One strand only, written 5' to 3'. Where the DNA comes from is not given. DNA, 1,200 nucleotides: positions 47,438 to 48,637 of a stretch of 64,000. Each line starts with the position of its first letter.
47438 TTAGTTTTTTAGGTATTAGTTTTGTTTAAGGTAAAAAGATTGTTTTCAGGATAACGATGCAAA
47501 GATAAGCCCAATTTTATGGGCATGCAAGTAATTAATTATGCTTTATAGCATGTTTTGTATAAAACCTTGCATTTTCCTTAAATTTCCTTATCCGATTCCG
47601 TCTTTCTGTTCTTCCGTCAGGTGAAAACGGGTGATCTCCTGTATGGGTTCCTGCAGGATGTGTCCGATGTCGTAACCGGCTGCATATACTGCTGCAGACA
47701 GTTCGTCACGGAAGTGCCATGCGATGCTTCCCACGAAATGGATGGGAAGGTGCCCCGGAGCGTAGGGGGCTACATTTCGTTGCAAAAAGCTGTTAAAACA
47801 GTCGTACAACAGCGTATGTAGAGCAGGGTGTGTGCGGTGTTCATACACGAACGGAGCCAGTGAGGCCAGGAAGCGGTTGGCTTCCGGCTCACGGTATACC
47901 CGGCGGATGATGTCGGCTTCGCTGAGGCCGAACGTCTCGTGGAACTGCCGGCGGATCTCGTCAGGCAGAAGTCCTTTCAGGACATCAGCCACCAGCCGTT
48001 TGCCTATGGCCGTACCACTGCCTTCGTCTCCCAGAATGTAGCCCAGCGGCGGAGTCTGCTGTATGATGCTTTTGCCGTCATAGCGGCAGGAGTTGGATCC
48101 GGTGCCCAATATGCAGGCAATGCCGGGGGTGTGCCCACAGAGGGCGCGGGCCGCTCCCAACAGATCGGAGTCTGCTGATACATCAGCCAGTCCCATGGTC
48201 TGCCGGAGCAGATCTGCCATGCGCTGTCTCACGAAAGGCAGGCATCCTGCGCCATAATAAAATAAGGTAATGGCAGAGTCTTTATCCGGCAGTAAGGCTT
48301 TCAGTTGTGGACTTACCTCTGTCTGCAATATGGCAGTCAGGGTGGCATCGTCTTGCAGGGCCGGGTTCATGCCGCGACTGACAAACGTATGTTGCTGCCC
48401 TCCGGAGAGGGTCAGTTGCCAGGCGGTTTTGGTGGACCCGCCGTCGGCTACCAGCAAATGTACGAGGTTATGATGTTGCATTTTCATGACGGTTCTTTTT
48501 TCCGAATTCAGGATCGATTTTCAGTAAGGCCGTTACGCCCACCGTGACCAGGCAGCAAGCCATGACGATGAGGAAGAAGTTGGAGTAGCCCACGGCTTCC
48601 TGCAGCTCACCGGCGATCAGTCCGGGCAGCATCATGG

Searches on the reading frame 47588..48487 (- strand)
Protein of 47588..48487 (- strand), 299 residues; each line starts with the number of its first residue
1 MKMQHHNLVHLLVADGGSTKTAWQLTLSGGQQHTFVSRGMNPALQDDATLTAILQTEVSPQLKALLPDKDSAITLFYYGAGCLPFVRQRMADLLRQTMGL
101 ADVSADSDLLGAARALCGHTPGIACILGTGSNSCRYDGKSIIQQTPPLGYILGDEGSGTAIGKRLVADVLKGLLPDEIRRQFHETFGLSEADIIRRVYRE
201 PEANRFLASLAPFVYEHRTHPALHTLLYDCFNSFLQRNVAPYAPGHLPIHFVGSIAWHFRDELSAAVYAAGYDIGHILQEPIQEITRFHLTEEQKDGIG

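Call 4: search_protein_families(library=pfam, proteins=[window:47588-48487:-], max_evalue=0.01)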
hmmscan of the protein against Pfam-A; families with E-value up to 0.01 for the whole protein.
window:47588-48487:- (299 aa): 1 family
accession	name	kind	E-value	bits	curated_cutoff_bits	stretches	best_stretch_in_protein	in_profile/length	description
PF01869.26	BcrAD_BadFG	-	0.0081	16.1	31.5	0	15-216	4-186/271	BadF/BadG/BcrA/BcrD ATPase family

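Call 28: search_protein_families(library=ncbifam, proteins=[window:47588-48487:-], max_evalue=0.001)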
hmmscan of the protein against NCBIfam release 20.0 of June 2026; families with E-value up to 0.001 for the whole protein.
window:47588-48487:- (299 aa): 0 families
